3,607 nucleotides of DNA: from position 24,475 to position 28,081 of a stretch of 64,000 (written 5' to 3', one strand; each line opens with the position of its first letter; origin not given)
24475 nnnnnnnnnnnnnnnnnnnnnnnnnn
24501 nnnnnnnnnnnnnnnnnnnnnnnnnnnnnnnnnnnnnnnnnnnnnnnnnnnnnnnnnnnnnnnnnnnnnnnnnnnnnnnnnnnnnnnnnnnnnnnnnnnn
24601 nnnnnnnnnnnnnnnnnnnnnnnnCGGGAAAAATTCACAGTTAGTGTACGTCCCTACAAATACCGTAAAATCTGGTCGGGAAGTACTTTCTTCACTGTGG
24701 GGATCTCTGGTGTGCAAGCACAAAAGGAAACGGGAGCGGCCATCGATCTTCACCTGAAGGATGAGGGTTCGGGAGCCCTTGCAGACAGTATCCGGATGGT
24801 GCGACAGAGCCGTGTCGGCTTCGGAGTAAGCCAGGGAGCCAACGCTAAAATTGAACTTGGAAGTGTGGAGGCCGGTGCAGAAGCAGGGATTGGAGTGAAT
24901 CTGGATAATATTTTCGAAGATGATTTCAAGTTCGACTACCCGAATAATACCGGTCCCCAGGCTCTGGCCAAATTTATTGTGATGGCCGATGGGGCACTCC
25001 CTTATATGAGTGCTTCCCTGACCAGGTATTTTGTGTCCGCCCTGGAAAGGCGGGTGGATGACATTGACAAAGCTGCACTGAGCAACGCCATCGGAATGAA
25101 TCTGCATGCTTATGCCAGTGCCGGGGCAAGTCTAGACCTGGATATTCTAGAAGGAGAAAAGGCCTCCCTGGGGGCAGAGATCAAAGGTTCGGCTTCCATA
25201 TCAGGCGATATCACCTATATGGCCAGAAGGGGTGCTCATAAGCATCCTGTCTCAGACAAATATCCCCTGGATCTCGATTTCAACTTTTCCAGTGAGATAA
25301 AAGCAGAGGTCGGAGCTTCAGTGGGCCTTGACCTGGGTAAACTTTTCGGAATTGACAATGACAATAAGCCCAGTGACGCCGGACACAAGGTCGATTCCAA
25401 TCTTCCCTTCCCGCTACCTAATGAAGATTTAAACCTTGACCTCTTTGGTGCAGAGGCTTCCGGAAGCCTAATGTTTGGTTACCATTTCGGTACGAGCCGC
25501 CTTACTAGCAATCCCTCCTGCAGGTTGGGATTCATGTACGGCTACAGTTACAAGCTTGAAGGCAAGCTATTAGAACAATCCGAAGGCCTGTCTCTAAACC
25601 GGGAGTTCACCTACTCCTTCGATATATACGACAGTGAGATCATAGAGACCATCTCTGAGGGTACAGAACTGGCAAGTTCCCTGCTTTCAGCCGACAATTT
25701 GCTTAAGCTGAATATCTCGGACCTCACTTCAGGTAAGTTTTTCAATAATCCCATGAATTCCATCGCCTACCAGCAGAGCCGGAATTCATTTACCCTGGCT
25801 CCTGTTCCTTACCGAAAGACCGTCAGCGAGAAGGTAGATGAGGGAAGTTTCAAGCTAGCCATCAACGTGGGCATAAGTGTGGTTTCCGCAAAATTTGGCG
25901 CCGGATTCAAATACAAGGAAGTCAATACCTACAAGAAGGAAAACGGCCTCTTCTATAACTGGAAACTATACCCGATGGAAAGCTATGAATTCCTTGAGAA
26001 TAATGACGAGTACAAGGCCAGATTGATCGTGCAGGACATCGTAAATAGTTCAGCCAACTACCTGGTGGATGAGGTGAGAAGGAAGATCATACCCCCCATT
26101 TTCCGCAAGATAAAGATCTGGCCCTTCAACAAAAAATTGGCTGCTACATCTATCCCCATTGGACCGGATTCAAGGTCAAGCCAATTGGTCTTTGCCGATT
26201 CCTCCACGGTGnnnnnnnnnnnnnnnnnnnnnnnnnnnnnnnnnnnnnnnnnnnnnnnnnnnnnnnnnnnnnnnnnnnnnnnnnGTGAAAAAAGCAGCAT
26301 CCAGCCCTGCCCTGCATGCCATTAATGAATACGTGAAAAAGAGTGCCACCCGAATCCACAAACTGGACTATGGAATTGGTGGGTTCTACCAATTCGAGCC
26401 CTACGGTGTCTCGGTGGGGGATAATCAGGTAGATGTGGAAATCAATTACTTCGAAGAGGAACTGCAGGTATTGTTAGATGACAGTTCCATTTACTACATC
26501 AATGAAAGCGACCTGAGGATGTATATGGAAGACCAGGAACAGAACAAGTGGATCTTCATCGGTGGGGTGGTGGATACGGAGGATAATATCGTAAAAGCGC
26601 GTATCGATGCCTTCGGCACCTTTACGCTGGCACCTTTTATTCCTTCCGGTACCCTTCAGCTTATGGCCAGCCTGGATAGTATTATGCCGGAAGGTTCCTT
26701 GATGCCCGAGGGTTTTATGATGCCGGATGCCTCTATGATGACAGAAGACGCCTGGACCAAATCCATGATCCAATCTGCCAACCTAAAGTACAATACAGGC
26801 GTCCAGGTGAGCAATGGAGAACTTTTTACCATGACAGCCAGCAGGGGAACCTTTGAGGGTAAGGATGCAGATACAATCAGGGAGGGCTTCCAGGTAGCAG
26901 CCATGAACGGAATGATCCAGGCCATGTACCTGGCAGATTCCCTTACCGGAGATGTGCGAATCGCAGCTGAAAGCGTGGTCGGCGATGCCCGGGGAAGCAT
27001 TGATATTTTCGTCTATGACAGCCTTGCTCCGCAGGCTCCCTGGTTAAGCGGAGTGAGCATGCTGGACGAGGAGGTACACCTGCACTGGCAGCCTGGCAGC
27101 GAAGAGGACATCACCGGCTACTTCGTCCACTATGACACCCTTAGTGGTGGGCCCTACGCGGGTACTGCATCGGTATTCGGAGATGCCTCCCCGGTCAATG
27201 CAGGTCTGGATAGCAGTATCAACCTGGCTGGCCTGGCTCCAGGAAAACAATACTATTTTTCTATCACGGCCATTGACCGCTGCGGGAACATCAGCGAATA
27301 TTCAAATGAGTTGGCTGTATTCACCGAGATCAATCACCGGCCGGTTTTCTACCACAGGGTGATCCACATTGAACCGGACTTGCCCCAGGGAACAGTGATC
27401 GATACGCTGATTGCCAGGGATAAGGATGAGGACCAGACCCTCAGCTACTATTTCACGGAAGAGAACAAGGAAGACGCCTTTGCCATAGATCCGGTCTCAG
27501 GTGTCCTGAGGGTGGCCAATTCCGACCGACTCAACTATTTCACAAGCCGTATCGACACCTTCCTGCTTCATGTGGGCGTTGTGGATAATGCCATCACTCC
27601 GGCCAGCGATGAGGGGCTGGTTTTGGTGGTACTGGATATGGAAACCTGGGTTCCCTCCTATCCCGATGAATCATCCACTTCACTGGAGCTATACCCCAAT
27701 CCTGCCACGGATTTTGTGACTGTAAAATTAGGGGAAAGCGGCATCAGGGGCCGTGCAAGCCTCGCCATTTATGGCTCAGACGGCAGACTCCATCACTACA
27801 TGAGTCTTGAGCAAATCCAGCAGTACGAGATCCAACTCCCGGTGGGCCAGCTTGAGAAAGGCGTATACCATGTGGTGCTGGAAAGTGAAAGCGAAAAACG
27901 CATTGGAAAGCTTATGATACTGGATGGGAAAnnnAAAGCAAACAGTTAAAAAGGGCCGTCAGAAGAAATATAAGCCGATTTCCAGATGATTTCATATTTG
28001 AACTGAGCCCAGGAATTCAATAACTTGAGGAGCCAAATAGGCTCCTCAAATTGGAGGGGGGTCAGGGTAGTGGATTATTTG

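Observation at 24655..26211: Unassigned ~520-aa Gly/Ala/Ser-rich alternating-strand module inside the giant protein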

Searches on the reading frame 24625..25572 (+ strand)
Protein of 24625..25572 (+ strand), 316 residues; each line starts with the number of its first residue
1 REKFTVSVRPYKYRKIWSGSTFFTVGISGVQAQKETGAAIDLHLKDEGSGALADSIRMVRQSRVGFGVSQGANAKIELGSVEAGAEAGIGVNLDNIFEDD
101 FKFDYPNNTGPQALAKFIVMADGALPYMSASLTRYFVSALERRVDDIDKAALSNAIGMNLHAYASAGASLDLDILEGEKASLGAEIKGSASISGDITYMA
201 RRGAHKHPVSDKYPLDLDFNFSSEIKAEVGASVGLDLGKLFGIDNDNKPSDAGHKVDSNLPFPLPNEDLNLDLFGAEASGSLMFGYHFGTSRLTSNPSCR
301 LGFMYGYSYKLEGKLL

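Call 31: find_homologous_proteins(query=A4, max_evalue=0.01)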
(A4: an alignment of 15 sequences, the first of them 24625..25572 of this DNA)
Query A4 (15 sequences): 8000 candidates shared short words with the query, none scored E <= 0.01.
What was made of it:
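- Tried and rejected: With the N-half alignment it returned nothing (call 31).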

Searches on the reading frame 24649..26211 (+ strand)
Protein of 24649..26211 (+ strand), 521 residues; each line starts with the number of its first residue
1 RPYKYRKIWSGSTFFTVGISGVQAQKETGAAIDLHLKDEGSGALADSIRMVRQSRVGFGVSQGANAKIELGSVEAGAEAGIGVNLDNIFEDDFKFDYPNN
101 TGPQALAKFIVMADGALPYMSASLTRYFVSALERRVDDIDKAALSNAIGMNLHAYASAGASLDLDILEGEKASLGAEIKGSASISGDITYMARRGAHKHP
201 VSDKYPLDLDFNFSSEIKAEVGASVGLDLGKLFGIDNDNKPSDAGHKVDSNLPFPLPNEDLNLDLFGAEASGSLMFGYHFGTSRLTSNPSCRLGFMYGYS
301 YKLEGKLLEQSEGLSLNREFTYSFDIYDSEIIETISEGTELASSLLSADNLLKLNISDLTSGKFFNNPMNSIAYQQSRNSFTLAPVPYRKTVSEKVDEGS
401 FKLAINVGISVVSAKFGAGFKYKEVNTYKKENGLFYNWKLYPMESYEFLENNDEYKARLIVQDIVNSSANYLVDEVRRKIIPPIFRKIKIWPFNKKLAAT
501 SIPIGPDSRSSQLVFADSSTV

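Call 10: find_homologous_proteins(query=window:24655-26211:+)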
Query window:24655-26211:+ (519 aa): 2 proteins with E <= 0.001 among 8000 candidates.
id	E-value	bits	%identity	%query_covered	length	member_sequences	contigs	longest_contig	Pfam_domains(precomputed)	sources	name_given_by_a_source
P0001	1.6e-99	353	56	57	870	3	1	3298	PF18962.8,PF00028.24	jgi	jgi:hypothetical protein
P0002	2.0e-78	283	57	44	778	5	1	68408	PF18962.8,PF00028.24,PF00041.28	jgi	jgi:hypothetical protein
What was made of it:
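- Tried and rejected: The word-indexed homologue search with the module returned only two fragments (call 10).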

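Call 11: search_solved_structures(query=window:24655-26211:+, max_evalue=10)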
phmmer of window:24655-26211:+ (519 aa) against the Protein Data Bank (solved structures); distinct sequences matched with E-value up to 10: 1.
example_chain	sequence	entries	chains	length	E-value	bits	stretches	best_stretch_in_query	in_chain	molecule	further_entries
3zf4_A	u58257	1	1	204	0.28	13.6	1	56-90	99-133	DUTPASE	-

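Call 13: find_encoding_contigs(protein=P0002, flank=10000)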
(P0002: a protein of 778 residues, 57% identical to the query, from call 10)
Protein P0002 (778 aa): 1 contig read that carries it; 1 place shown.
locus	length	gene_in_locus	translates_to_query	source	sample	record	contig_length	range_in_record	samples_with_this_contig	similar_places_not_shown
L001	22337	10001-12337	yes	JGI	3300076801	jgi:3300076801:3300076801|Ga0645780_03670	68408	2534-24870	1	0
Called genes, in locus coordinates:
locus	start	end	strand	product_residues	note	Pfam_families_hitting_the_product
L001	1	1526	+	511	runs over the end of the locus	PF00479:G6PD_N, PF02781:G6PD_C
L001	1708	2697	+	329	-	-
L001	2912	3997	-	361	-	PF01594:AI-2E_transport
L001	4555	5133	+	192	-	PF00440:TetR_N, PF16925:TetR_C_13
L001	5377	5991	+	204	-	PF00578:AhpC-TSA, PF08534:Redoxin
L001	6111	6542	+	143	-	PF02635:DsrE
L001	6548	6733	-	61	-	-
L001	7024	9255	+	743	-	-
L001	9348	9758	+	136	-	-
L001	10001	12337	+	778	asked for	PF00041:fn3 (weak), PF00028:Cadherin (weak), PF18962:Por_Secre_tail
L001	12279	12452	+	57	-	-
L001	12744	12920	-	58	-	PF13412:HTH_24 (weak)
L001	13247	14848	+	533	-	PF00528:BPD_transp_1, PF04069:OpuAC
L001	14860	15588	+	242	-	PF02463:SMC_N (faint), PF00005:ABC_tran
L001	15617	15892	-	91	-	-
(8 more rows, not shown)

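Call 43: search_protein_representatives(protein=window:24649-26211:+)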
Query: 521 residues. Proteins with E-value up to 0.001 (for the whole library): 41; up to 1e-10: 21; up to 1e-30: 12. The best 41 are listed.
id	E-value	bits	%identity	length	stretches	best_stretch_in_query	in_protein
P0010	3.8e-205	699.3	58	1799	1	2-519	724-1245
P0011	3.1e-142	491.7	49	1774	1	2-493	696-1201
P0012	1.5e-129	449.9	43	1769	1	2-515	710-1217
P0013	1.6e-108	380.6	41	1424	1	2-520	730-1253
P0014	8.3e-93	328.7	39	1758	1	2-519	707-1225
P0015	9.2e-92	325.3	37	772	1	1-518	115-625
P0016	5.8e-80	286.4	32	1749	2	2-513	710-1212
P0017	3.8e-79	283.7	38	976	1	90-515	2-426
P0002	6.6e-79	282.9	57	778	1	296-519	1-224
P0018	2.5e-68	248.0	36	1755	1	2-516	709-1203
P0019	3.8e-65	237.5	34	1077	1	3-521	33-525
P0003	1.5e-49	186.1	39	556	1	264-514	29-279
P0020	3.5e-28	115.6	31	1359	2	1-214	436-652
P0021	3.6e-25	105.6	47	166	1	120-248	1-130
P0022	1.5e-24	103.6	45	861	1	2-132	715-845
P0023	4.9e-23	98.6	30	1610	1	4-447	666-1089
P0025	1.3e-14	70.8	31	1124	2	5-168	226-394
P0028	6.9e-11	58.5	32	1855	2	5-166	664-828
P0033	1.9e-09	53.7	26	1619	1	5-447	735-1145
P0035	3.4e-09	53.0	28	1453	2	5-229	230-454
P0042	1.8e-07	47.2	31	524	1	2-190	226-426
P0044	3.8e-06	42.9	34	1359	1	4-163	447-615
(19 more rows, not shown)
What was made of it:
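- An exhaustive phmmer search found 41 relatives in 1.84e9 proteins (call 43). The family is rare and patchy (call 43).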

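Call 50: search_protein_families(library=pfam, proteins=[P0020, P0023, P0025, P0028, P0033, P0035], max_evalue=0.001)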
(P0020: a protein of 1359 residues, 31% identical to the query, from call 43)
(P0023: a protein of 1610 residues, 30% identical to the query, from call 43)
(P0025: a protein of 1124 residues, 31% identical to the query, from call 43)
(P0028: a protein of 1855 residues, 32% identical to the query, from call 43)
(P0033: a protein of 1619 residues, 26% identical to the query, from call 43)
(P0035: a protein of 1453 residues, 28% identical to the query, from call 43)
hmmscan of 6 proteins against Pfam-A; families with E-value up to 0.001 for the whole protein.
P0020 (1359 aa): 7 families
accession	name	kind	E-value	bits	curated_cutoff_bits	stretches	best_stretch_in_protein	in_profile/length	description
PF13385.13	Laminin_G_3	-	2.7e-19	70.2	27.6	1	75-233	1-150/151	Concanavalin A-like lectin/glucanases superfamily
PF13620.12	CarboxypepD_reg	-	2.4e-13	50.7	32.3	1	250-329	2-82/82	Carboxypeptidase regulatory-like domain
PF13860.13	FlgD_ig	-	2.9e-07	30.8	27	1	1291-1347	19-76/79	FlgD Ig-like domain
PF18962.6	Por_Secre_tail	-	6.7e-07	30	27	1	1276-1355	2-73/75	Secretion system C-terminal sorting domain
PF13715.12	CarbopepD_reg_2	-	7.1e-07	29.6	32.2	1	250-329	1-77/88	CarboxypepD_reg-like domain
PF00041.27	fn3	-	7.1e-06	26.6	25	1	1168-1252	13-82/84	Fibronectin type III domain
PF13585.12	CHU_C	-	2e-05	25.1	27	1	1285-1351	19-78/86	CHU_C Type IX secretion signal domain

P0023 (1610 aa): 7 families
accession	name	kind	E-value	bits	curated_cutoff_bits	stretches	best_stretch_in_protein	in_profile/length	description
PF13385.13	Laminin_G_3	-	1.8e-35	122.8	27.6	2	66-227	1-150/151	Concanavalin A-like lectin/glucanases superfamily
PF13620.12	CarboxypepD_reg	-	9.6e-18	64.8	32.3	1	475-555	1-82/82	Carboxypeptidase regulatory-like domain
PF13715.12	CarbopepD_reg_2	-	5.7e-12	45.9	32.2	1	476-544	1-68/88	CarboxypepD_reg-like domain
PF13860.13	FlgD_ig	-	2.3e-10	40.8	27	1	1536-1598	13-76/79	FlgD Ig-like domain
PF18962.6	Por_Secre_tail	-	1.1e-07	32.4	27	1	1527-1606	2-73/75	Secretion system C-terminal sorting domain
PF02210.31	Laminin_G_2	-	3.5e-07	31.2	22.9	0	326-439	11-121/126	Laminin G domain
PF00041.27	fn3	-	3.2e-06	27.7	25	1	1411-1506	2-83/84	Fibronectin type III domain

P0025 (1124 aa): 3 families
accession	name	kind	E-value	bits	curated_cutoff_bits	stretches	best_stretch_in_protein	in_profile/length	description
PF18962.6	Por_Secre_tail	-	2e-10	41.2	27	1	1046-1121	2-74/75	Secretion system C-terminal sorting domain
PF00041.27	fn3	-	3.4e-08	34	25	1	932-1024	3-81/84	Fibronectin type III domain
PF13620.12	CarboxypepD_reg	-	3.3e-06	27.8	32.3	1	36-113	1-81/82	Carboxypeptidase regulatory-like domain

P0028 (1855 aa): 5 families
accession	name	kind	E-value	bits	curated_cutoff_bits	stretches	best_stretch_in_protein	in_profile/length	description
PF00963.24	Cohesin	-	1.8e-17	64.2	24.1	3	42-167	11-139/139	Cohesin domain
PF18962.6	Por_Secre_tail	-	4.2e-13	49.8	27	1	1783-1853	1-74/75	Secretion system C-terminal sorting domain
PF13620.12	CarboxypepD_reg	-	4.2e-10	40.3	32.3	1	467-542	2-77/82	Carboxypeptidase regulatory-like domain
PF13715.12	CarbopepD_reg_2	-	4.2e-06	27.1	32.2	1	467-540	1-71/88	CarboxypepD_reg-like domain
PF00041.27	fn3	-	7.9e-06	26.4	25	1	1385-1471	6-79/84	Fibronectin type III domain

P0033 (1619 aa): 7 families
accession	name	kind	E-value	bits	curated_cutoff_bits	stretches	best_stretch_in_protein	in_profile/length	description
PF13229.12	Beta_helix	-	1.8e-21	76.9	25.9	2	171-282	9-124/158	Right handed beta helix region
PF05048.19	NosD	-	3.9e-16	59.6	23.6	2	89-222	42-166/212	Periplasmic copper-binding protein (NosD)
PF13620.12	CarboxypepD_reg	-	8.2e-13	49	32.3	1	547-624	2-82/82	Carboxypeptidase regulatory-like domain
PF00404.24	Dockerin_1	-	5.4e-10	39.7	22.9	1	1556-1609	2-56/57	Dockerin type I domain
PF00041.27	fn3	-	2.8e-06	27.9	25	1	1453-1545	1-80/84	Fibronectin type III domain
PF16656.11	Pur_ac_phosph_N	-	1.3e-05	26.1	30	0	1463-1534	11-82/93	Purple acid Phosphatase, N-terminal domain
PF13715.12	CarbopepD_reg_2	-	0.00014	22.3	32.2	1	547-624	1-77/88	CarboxypepD_reg-like domain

P0035 (1453 aa): 2 families
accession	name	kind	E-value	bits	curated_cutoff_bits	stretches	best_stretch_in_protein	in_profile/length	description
PF18962.6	Por_Secre_tail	-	3.9e-11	43.5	27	1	1380-1450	1-73/75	Secretion system C-terminal sorting domain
PF13620.12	CarboxypepD_reg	-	3.1e-06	27.9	32.3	1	40-117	1-81/82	Carboxypeptidase regulatory-like domain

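Call 56: list_cluster_members(proteins=[P0008, P0010, P0011, P0020, P0023, P0028, P0033, P0035, P0044, P0042])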
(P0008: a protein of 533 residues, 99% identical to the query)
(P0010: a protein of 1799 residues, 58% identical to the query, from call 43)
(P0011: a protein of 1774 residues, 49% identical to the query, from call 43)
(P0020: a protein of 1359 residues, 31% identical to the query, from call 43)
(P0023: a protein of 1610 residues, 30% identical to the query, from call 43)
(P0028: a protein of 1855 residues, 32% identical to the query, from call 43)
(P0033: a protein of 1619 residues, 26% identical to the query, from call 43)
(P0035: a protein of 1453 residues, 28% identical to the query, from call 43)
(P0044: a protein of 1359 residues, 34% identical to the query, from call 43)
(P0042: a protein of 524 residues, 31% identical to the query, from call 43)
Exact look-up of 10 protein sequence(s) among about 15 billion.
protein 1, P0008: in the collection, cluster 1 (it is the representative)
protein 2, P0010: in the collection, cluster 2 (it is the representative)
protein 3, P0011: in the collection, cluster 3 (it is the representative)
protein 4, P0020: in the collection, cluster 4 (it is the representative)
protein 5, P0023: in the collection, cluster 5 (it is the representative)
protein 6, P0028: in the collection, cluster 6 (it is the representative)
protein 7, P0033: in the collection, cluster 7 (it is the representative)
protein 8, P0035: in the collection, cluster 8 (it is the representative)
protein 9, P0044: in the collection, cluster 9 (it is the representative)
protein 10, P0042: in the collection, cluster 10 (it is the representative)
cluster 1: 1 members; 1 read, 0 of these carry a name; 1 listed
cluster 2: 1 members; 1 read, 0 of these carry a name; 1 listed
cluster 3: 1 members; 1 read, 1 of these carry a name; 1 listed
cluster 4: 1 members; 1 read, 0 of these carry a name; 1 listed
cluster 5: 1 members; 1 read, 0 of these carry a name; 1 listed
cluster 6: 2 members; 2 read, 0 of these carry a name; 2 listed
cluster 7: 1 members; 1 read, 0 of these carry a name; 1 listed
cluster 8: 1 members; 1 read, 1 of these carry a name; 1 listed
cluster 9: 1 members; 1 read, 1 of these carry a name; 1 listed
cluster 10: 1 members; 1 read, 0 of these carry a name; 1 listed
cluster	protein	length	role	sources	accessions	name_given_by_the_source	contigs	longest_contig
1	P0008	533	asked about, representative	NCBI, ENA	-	-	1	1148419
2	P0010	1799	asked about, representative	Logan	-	-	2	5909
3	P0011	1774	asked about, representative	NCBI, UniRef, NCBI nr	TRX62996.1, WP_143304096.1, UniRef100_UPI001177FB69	T9SS type A sorting domain-containing protein [Carboxylicivirga sp. M1479] | T9SS type A sorting domain-containing protein n=1 Tax=Carboxylicivirga sp. M1479 ...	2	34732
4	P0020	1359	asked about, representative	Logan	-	-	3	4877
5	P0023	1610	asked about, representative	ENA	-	-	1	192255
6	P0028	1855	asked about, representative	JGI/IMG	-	-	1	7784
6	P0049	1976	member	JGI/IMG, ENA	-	-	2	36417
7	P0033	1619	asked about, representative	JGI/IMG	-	-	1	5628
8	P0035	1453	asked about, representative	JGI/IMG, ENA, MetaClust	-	\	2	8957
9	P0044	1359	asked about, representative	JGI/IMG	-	hypothetical protein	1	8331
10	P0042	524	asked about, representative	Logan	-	-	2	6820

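Call 75: find_encoding_contigs(protein=P0010, flank=3000, max_places=2)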
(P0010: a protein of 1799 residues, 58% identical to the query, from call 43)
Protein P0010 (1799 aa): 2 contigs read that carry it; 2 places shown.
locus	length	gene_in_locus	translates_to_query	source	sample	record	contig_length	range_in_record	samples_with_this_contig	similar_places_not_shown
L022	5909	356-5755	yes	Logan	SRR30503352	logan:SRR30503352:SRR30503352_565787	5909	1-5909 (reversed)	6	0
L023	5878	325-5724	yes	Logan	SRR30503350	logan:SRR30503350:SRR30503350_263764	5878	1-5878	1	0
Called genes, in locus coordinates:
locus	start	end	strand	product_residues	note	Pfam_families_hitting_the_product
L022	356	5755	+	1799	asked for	PF13620:CarboxypepD_reg (weak), PF00028:Cadherin (faint), PF18962:Por_Secre_tail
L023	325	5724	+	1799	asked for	PF13620:CarboxypepD_reg (weak), PF00028:Cadherin (faint), PF18962:Por_Secre_tail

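Call 81: find_encoding_contigs(protein=P0033, flank=3000, max_places=2)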
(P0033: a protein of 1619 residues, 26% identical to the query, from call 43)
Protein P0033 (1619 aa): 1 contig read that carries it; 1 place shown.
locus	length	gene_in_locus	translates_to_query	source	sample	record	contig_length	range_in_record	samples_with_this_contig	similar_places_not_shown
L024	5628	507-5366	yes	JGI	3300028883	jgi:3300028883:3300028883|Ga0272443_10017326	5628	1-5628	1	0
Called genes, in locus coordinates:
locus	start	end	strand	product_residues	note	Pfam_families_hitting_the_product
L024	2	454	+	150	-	?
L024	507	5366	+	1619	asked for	PF05048:NosD (weak), PF13229:Beta_helix, PF05048:NosD (weak), PF13620:CarboxypepD_reg, PF16656:Pur_ac_phosph_N (faint), PF00041:fn3 (weak), PF00404:Dockerin_1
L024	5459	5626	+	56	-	?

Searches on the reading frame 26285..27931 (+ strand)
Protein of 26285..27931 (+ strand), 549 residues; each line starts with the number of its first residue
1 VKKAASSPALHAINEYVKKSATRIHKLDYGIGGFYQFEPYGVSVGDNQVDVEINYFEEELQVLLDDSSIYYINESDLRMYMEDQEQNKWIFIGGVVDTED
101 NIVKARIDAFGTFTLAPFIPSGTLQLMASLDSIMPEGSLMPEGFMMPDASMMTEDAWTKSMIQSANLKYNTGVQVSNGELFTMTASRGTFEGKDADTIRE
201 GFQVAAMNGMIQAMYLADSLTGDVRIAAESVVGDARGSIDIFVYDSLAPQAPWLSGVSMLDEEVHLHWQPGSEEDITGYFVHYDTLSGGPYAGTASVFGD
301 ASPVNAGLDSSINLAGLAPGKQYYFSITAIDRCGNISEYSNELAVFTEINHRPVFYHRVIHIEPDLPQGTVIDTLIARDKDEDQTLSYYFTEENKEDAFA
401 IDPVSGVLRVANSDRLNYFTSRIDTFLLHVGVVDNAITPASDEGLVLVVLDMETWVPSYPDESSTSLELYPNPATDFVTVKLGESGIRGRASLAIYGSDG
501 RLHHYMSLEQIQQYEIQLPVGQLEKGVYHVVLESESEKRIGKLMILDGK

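Call 5: search_protein_families(library=pfam, proteins=[window:26285-27931:+], max_evalue=1)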
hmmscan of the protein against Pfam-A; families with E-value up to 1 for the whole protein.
window:26285-27931:+ (549 aa): 4 families
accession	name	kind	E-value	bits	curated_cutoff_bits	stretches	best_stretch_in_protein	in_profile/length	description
PF18962.6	Por_Secre_tail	-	8e-10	39.3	27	1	469-545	1-75/75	Secretion system C-terminal sorting domain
PF00041.27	fn3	-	4.2e-08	33.7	25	1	261-343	13-81/84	Fibronectin type III domain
PF00028.23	Cadherin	-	1.3e-06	29.1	28.8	1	360-448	3-90/93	Cadherin domain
PF16656.11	Pur_ac_phosph_N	-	0.0028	18.6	30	1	261-330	12-81/93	Purple acid Phosphatase, N-terminal domain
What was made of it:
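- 27065..27313 (+): Fibronectin type III domain. Pfam PF00041, E 4.2e-8 (call 5).
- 27362..27628 (+): Cadherin-like domain. Pfam PF00028, E 1.3e-6, 29.1 bits against a cut-off of 28.8 (call 5).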

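Call 6: search_protein_families(library=ncbifam, proteins=[window:26285-27931:+], max_evalue=1)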
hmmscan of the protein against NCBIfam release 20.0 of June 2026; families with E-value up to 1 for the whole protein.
window:26285-27931:+ (549 aa): 5 families
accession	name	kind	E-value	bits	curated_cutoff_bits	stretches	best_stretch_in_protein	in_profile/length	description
NF045522.1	MXAN_2561_fam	equivalog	6.4e-08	32.4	150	1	242-343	162-254/304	MXAN_2561 family MXYO-CTERM-anchored protein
TIGR04183.1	Por_Secre_tail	domain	1.6e-05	24.8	23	1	469-545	1-71/72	T9SS type A sorting domain-containing protein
NF050177.1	TapA_OM_Porphy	equivalog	0.00027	19.8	500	1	465-545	469-543/544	TapA/TapC family T9SS-dependent outer membrane protein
NF038113.1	T9SSA_dep_M36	equivalog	0.00036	18.8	885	1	463-545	789-868/869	T9SS-dependent M36 family metallopeptidase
NF041611.1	exoglucan_CbhB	equivalog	0.062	11.3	1950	1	244-349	796-888/997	exoglucanase CbhB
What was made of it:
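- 27689..27919 (+): T9SS type A C-terminal sorting domain. TIGR04183, 24.8 bits against a cut-off of 23 (calls 5, 6).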
